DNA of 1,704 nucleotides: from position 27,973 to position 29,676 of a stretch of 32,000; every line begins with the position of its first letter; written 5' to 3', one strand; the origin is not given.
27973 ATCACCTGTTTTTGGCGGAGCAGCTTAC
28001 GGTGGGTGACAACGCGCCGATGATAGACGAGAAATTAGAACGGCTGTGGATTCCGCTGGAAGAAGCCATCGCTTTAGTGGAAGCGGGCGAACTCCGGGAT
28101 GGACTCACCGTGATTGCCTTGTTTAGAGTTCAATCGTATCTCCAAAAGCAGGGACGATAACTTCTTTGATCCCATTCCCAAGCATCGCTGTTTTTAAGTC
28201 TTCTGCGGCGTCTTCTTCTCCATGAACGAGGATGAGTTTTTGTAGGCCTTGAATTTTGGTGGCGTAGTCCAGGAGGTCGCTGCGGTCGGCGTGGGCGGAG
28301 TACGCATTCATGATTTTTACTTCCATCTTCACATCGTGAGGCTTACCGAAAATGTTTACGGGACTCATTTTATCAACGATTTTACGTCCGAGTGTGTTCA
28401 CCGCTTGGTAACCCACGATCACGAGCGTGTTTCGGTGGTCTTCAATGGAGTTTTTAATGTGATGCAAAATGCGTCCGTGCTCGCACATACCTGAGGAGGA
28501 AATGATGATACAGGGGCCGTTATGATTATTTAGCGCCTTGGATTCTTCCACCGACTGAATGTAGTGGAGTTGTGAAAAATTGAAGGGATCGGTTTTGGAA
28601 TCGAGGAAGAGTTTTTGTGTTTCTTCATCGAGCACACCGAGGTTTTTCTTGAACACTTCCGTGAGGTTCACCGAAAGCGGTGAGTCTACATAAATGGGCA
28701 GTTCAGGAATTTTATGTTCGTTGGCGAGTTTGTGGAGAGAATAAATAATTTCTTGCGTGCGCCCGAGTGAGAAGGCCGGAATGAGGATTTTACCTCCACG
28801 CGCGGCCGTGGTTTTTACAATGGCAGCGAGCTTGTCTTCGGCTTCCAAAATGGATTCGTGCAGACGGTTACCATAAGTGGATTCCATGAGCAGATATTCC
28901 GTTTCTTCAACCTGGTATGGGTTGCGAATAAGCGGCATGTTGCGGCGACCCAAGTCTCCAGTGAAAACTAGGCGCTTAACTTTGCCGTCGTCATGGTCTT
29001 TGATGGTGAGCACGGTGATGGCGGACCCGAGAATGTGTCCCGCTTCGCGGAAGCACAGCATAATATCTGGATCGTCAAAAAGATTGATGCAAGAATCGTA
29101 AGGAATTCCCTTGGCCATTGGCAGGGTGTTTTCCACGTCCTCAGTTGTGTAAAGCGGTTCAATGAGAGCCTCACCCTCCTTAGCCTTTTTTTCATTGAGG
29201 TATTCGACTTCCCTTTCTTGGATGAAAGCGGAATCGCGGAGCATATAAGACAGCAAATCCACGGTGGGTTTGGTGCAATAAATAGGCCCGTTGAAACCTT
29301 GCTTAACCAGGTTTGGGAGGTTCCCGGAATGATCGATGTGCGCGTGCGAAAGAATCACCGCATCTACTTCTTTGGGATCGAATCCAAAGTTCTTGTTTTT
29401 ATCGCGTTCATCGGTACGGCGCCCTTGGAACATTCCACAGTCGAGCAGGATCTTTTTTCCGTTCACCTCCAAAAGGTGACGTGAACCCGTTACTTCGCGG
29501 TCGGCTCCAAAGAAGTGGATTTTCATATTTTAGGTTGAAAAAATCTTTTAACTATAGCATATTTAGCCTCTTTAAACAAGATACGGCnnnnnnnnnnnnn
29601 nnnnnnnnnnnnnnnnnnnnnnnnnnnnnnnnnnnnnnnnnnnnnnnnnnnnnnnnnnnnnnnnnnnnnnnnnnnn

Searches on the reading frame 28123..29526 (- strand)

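Call 8: search_protein_families(library=pfam, proteins=[window:28123-29526:-])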
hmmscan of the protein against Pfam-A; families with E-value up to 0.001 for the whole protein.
window:28123-29526:- (467 aa): 5 families
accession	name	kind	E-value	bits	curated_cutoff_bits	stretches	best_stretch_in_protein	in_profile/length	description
PF10996.14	Beta-Casp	-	2.5e-42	144.6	27.7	1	257-383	1-120/120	Beta-Casp domain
PF00753.33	Lactamase_B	-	4.1e-15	56.7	22.7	1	18-193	10-151/196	Metallo-beta-lactamase superfamily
PF16661.11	Lactamase_B_6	-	3.6e-12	46.5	27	1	18-173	1-149/193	Metallo-beta-lactamase superfamily domain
PF07521.17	RMMBL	-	5.6e-12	45.9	21.6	1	398-459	3-63/63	Zn-dependent metallo-hydrolase RNA specificity domain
PF12706.13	Lactamase_B_2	-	8.2e-09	35.8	27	1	25-103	2-81/200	Beta-lactamase superfamily domain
